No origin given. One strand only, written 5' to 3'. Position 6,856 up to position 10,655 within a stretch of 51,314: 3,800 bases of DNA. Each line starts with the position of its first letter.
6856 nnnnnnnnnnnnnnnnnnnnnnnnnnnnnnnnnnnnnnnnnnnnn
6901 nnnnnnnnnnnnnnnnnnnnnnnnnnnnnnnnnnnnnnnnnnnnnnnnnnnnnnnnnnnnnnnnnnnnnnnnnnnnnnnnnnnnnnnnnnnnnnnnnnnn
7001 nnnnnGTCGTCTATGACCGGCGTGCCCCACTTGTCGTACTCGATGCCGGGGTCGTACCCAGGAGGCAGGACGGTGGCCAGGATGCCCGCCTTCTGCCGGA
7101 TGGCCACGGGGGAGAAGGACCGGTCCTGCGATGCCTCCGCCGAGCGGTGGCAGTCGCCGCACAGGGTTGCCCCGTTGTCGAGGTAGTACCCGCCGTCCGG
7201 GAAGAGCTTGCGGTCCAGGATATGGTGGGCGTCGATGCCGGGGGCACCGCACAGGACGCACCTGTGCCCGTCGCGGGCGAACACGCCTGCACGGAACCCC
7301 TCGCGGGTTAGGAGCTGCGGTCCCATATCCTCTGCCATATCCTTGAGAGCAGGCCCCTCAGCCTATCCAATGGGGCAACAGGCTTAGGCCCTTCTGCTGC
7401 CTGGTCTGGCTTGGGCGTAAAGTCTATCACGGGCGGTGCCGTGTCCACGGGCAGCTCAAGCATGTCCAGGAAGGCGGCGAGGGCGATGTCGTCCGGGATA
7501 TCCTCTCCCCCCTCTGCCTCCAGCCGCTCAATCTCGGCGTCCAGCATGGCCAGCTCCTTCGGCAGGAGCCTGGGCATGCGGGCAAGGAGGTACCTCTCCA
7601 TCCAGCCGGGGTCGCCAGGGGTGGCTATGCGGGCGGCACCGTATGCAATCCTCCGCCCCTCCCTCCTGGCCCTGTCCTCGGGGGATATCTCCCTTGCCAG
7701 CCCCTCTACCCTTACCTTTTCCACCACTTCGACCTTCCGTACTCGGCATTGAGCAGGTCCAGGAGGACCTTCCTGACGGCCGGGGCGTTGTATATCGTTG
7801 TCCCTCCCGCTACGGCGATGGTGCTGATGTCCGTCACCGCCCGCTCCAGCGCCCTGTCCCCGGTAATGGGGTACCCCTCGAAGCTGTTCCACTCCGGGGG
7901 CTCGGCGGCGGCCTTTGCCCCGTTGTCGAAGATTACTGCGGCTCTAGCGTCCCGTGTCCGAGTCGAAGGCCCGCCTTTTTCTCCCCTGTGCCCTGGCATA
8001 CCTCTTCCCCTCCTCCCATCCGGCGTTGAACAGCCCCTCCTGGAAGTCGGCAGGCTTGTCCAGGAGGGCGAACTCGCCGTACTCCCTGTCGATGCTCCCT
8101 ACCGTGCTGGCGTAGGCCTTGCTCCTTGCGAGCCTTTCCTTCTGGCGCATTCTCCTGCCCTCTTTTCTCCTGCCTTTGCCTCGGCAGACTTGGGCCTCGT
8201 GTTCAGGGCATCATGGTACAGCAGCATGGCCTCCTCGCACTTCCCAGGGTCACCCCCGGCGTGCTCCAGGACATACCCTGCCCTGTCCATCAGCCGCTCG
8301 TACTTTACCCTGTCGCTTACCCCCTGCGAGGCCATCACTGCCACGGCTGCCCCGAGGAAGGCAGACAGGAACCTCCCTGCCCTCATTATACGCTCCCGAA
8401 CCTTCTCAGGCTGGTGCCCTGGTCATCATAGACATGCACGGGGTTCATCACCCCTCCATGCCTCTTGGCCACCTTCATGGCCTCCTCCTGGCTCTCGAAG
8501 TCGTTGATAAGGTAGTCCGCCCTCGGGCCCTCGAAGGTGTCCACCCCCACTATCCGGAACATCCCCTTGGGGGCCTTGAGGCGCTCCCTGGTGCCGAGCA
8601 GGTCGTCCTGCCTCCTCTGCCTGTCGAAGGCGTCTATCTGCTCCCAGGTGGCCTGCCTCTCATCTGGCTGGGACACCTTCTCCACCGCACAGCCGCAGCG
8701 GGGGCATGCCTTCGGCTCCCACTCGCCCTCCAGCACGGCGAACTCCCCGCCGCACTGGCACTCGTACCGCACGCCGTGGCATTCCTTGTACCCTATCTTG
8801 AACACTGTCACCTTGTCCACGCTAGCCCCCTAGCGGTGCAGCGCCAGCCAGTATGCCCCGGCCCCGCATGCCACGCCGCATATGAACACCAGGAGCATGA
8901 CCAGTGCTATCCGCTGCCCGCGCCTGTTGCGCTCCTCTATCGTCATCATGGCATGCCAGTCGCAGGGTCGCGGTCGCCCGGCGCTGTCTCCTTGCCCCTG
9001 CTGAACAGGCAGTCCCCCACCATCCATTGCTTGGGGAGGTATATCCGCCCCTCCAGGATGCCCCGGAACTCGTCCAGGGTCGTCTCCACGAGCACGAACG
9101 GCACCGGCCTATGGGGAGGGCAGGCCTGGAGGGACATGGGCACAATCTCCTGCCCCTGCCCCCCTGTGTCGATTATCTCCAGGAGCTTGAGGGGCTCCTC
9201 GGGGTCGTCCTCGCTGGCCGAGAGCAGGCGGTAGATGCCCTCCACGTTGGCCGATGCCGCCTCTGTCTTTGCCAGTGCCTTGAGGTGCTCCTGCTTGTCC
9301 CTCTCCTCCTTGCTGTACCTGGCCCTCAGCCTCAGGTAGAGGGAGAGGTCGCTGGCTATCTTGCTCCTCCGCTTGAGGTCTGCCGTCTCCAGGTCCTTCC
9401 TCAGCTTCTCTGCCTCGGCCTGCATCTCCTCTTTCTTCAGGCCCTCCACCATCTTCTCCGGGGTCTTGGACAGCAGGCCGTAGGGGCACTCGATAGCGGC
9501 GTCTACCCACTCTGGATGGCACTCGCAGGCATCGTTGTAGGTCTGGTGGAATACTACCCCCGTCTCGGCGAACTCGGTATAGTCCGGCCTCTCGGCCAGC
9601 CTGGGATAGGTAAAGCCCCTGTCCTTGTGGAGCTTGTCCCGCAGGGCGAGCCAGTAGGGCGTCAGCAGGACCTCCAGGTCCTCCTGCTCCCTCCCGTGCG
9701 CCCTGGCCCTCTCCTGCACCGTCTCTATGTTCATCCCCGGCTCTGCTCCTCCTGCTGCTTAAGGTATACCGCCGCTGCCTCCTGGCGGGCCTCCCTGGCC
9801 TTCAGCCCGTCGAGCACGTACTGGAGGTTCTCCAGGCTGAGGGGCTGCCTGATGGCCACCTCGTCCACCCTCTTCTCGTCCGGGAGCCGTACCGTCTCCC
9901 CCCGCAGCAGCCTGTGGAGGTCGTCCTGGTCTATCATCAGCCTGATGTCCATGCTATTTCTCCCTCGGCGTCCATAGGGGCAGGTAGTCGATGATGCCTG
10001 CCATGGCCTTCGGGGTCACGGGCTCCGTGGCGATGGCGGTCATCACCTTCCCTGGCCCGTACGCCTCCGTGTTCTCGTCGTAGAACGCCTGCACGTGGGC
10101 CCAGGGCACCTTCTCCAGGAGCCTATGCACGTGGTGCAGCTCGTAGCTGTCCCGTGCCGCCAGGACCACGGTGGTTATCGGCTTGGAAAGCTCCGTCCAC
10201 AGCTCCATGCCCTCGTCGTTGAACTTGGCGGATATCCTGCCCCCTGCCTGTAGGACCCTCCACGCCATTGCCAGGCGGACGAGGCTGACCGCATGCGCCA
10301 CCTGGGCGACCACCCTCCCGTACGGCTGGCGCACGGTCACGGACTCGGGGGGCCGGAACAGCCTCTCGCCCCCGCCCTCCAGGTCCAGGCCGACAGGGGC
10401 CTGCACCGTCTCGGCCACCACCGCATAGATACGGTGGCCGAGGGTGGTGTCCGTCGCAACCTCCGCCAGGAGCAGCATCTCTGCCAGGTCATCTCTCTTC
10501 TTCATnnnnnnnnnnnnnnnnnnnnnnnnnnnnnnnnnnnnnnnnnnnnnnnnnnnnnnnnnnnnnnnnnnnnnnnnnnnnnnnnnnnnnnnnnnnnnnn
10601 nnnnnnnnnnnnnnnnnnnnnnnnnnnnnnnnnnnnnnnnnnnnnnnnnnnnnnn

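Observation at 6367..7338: HNH nuclease fused to an ATP-dependent RNA-ligase-like domain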

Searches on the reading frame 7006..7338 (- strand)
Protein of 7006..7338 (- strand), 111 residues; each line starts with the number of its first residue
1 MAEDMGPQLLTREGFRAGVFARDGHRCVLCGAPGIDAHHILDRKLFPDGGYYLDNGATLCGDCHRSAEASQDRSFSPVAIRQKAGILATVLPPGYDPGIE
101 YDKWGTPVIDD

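Call 62: find_homologous_proteins(query=window:7006-7338:-, max_evalue=0.001)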
Query seq(111 aa) (111 aa): 393 proteins with E <= 0.001 among 395 candidates; the best 120 are listed.
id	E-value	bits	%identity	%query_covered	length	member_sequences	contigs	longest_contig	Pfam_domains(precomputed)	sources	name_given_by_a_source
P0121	4.6e-44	167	70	94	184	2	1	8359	-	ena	-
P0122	4.6e-42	161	70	94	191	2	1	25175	-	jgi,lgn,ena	jgi:hypothetical protein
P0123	2.0e-41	159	65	94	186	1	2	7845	-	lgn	-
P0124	1.3e-34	137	61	92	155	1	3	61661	-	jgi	jgi:hypothetical protein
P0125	4.6e-34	135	57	95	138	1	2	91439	-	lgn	-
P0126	2.5e-33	132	58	94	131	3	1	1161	-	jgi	jgi:hypothetical protein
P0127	2.8e-33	132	57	93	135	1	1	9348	PF01844.30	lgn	-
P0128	3.8e-33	132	61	92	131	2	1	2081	-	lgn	-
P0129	1.0e-32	130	58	92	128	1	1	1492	-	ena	-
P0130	1.2e-32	130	56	94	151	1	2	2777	-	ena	-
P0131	1.5e-32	130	58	91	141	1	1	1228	PF01844.30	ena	-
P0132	2.3e-32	129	58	96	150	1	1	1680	PF01844.30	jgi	jgi:hypothetical protein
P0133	2.5e-32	129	56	94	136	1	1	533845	-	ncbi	-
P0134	3.7e-32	129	56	92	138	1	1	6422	-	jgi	jgi:hypothetical protein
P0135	3.8e-32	129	53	95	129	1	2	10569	-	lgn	-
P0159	2.1e-30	123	57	95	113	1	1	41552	-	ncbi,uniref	ncbi:HNH endonuclease [Paraflavisolibacter sp. H34]|uniref:HNH endonuclease n=1 Tax=Huijunlia imazam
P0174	5.7e-30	122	56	95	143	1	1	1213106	-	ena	-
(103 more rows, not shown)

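Call 63: find_encoding_contigs(protein=P0159, flank=5000, max_places=2)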
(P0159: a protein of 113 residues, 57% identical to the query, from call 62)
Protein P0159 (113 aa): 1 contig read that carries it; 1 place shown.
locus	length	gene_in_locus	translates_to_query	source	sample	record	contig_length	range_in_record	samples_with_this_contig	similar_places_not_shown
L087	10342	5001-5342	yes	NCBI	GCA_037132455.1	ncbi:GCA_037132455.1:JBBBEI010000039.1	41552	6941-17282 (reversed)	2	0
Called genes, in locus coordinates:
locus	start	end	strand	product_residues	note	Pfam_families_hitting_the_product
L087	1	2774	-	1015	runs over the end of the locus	PF13620:CarboxypepD_reg, PF13715:CarbopepD_reg_2, PF07715:Plug, PF00593:TonB_dep_Rec_b-barrel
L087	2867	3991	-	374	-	PF04773:FecR, PF16344:FecR_C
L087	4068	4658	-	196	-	PF04542:Sigma70_r2, PF08281:Sigma70_r4_2, PF04545:Sigma70_r4 (weak)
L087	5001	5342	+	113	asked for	-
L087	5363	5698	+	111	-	-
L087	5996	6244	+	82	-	-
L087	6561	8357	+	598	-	PF18370:RGI_lyase, PF13517:FG-GAP_3 (faint), PF21348:RGL11_C, PF25292:Beta-prop_CGLA (faint)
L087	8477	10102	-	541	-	PF18884:TSP3_bac (faint)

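Call 64: find_encoding_contigs(protein=P0133, flank=5000, max_places=2)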
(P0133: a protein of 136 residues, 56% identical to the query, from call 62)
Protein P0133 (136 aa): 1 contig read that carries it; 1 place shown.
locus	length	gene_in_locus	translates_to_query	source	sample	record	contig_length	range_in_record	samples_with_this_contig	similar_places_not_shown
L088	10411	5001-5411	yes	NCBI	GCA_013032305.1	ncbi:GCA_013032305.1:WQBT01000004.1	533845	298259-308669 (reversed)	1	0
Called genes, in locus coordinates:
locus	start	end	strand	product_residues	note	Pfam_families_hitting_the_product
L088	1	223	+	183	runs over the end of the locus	PF01885:PTS_2-RNA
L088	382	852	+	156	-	PF00583:Acetyltransf_1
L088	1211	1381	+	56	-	-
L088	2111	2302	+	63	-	-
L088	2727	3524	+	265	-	PF14243:R2K_3, PF18299:R2K_2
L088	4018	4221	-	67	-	-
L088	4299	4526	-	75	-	-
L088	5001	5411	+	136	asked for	-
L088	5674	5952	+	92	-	-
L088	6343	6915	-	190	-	PF06035:Peptidase_C93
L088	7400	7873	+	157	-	-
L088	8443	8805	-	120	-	-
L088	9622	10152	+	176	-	-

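Call 65: find_encoding_contigs(protein=P0174, flank=5000, max_places=2)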
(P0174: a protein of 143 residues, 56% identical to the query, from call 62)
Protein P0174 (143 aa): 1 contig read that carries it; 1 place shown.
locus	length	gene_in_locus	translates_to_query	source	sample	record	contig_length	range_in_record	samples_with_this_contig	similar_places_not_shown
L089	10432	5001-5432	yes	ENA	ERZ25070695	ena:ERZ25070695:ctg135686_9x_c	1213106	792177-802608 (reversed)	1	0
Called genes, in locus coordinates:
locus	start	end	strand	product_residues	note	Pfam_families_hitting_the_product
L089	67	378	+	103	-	-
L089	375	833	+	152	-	-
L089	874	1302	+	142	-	-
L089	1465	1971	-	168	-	-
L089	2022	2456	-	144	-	PF07282:Cas12f1-like_TNB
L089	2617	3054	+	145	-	PF09424:YqeY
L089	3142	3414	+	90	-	-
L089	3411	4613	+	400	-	-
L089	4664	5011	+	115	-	-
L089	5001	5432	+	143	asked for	-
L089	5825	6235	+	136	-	-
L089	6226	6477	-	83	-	-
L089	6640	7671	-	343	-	PF07224:Chlorophyllase, PF03403:PAF-AH_p_II (faint)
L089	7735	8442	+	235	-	-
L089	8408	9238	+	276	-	-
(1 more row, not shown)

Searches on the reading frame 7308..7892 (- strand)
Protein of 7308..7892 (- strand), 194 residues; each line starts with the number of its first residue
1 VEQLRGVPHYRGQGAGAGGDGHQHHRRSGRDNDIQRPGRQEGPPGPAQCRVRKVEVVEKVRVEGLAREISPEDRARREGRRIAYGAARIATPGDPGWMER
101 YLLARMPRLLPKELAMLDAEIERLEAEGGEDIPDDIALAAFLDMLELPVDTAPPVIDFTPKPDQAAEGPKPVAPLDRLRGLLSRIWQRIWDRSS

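Call 24: search_protein_families(library=pfam, proteins=[window:7308-7892:-], max_evalue=0.01)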
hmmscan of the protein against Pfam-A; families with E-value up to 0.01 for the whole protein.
window:7308-7892:- (194 aa): 0 families

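Call 56: search_protein_families(library=phrogs, proteins=[window:7308-7892:-], max_evalue=0.001)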
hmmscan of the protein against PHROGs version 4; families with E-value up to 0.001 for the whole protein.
window:7308-7892:- (194 aa): 0 families

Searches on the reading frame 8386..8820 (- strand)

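Call 24: search_protein_families(library=pfam, proteins=[window:8386-8820:-], max_evalue=0.01)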
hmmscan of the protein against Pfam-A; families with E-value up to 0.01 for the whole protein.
window:8386-8820:- (144 aa): 1 family
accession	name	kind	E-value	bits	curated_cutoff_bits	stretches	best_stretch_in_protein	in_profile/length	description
PF09723.15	Zn_ribbon_8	-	0.0045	17.4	34.4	1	19-49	6-40/41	Zinc ribbon domain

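Call 56: search_protein_families(library=phrogs, proteins=[window:8386-8820:-], max_evalue=0.001)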
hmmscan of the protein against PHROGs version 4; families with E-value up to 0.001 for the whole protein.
window:8386-8820:- (144 aa): 0 families

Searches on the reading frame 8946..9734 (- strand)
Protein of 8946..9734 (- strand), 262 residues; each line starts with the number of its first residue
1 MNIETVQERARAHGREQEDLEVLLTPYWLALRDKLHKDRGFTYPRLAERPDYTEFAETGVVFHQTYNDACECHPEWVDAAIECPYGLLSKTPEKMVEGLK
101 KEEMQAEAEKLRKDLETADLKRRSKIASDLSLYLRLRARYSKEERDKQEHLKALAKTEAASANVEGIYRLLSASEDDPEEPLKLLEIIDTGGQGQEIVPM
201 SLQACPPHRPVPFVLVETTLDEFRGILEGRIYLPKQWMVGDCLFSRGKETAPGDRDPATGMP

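Call 24: search_protein_families(library=pfam, proteins=[window:8946-9734:-], max_evalue=0.01)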
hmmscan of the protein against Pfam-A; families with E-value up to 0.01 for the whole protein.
window:8946-9734:- (262 aa): 1 family
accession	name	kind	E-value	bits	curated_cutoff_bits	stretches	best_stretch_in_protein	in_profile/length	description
PF01992.21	vATP-synt_AC39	-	0.0079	16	29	0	89-181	134-226/339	ATP synthase (C/AC39) subunit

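Call 56: search_protein_families(library=phrogs, proteins=[window:8946-9734:-], max_evalue=0.001)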
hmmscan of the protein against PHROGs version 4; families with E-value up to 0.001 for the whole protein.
window:8946-9734:- (262 aa): 0 families

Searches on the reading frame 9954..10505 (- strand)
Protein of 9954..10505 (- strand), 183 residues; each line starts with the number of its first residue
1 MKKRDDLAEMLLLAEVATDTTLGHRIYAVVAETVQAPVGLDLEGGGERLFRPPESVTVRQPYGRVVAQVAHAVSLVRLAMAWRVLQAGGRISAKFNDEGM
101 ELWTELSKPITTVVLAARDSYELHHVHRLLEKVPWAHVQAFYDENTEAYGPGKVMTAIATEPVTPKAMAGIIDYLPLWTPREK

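Call 24: search_protein_families(library=pfam, proteins=[window:9954-10505:-], max_evalue=0.01)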
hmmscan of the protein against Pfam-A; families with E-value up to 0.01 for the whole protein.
window:9954-10505:- (183 aa): 1 family
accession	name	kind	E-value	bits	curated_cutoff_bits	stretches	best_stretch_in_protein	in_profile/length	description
PF01981.21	PTH2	-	0.00053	20.6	23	1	61-177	14-114/115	Peptidyl-tRNA hydrolase PTH2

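Call 55: search_solved_structures(query=window:9954-10505:-, max_evalue=10, show_alignments=1)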
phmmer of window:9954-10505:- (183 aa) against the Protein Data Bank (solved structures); distinct sequences matched with E-value up to 10: 1.
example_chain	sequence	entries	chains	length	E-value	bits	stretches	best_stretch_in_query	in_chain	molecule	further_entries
3zhn_A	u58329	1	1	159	0.59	13.4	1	11-83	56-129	PA_0080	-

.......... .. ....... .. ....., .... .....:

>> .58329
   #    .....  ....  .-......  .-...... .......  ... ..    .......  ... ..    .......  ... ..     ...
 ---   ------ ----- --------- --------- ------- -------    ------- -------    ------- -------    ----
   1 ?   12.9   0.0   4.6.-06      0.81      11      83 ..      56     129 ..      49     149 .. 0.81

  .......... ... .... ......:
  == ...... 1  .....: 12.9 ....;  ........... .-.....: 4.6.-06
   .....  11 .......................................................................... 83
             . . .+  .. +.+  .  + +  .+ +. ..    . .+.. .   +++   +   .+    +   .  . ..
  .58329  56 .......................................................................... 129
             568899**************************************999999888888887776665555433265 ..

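Call 56: search_protein_families(library=phrogs, proteins=[window:9954-10505:-], max_evalue=0.001)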
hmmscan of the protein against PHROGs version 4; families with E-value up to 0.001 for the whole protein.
window:9954-10505:- (183 aa): 1 family
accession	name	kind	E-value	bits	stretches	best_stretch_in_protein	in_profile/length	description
phrog_1866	-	unknown function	9.2e-06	26.8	1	61-178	21-125/126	-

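Call 69: find_homologous_proteins(query=window:9954-10505:-, max_evalue=0.001)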
Query window:9954-10505:- (183 aa): 30 proteins with E <= 0.001 among 172 candidates.
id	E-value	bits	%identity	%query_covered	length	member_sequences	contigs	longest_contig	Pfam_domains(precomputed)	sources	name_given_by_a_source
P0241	1.7e-114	398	98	100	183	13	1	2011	-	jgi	-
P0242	7.3e-77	275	70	100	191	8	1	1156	-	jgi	-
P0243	1.1e-76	275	74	100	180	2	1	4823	-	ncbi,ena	-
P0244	3.2e-75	270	71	97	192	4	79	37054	-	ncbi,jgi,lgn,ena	jgi:hypothetical protein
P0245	8.0e-44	168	54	93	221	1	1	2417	-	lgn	-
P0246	2.6e-43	166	54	88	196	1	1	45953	-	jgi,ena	jgi:hypothetical protein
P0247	2.5e-38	150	50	85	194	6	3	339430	-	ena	-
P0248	9.2e-36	141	67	57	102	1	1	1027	-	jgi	jgi:hypothetical protein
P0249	1.1e-35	141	49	98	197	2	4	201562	-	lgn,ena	-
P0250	1.6e-34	137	48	85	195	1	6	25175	-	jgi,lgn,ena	jgi:hypothetical protein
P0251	2.0e-34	137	48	85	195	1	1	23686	-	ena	-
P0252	2.5e-34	137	44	93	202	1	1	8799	-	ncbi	-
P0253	8.5e-31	125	48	89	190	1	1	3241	-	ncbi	-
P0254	8.1e-28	116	45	85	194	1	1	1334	-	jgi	jgi:hypothetical protein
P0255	2.7e-27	114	45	86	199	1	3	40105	PF01981.22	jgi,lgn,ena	-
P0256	7.9e-27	112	45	87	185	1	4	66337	PF01981.22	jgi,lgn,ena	jgi:hypothetical protein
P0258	1.1e-25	109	47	87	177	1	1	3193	PF01981.22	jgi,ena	-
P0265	2.2e-21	95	43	86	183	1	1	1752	PF01981.22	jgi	jgi:hypothetical protein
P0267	1.7e-19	88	40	86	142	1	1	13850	PF01981.22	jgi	jgi:peptidyl-tRNA hydrolase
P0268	8.1e-16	77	40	85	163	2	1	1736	PF01981.22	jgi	jgi:hypothetical protein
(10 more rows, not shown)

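Call 72: search_solved_structures(query=A2, max_evalue=10, show_alignments=2)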
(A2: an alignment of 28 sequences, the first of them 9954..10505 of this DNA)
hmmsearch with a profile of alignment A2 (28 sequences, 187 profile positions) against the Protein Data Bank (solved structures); distinct sequences matched with E-value up to 10: 1.
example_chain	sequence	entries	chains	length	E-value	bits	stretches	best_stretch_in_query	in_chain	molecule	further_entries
3fzg_A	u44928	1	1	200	0.2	14.4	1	126-185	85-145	16S rRNA methylase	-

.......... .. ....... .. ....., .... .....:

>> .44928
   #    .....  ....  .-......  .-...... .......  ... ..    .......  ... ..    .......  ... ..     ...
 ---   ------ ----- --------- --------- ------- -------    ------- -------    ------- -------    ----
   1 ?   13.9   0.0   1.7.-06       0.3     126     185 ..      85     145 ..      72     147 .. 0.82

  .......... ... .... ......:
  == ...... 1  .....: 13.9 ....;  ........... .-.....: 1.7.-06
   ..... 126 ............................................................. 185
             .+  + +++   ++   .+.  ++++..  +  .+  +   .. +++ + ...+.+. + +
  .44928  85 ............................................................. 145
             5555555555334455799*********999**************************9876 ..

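Call 73: search_protein_families(library=pfam, alignment_id=A2, max_evalue=0.01)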
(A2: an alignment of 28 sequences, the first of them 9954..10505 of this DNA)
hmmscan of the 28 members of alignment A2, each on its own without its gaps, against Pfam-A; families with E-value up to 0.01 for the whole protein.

A. member 1, window:9954-10505:- (183 aa): 1 family
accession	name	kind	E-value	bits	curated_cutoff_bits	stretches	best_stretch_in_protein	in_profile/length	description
PF01981.21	PTH2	-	0.00053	20.6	23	1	61-177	14-114/115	Peptidyl-tRNA hydrolase PTH2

B. families by the number of members that match (of 28 scanned): 1 family
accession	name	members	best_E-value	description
PF01981.21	PTH2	10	8.2e-08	Peptidyl-tRNA hydrolase PTH2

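Call 74: predict_structure(alignment_id=A2)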
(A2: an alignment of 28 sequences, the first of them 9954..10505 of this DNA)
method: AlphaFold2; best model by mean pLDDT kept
length: 183 residues; sequences in the alignment: 28
mean_pLDDT: 92.4   pTM: 0.87
mean pLDDT of the five models: 92.4, 92.3, 92.0, 91.1, 91.1
residues with pLDDT >= 90: 146; 70-90: 27; 50-70: 10; < 50: 0
segments of 3 or more residues with pLDDT < 50: none
pLDDT, mean of each block of 10 residues (from residue 1): 78 95 97 94 87 95 97 97 87 76 95 98 96 93 95 96 96 96 73
secondary structure, 60 per line:
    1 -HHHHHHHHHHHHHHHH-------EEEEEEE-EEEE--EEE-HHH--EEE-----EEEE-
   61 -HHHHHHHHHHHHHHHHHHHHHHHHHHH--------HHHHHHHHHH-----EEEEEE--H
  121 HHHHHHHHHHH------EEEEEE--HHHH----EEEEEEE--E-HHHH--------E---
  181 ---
elements in order: H2-17 E25-31 E33-36 E39-41 E48-50 E56-59 H62-88 H97-106 E112-117 H120-131 E138-143 H146-149 E154-160 H165-168
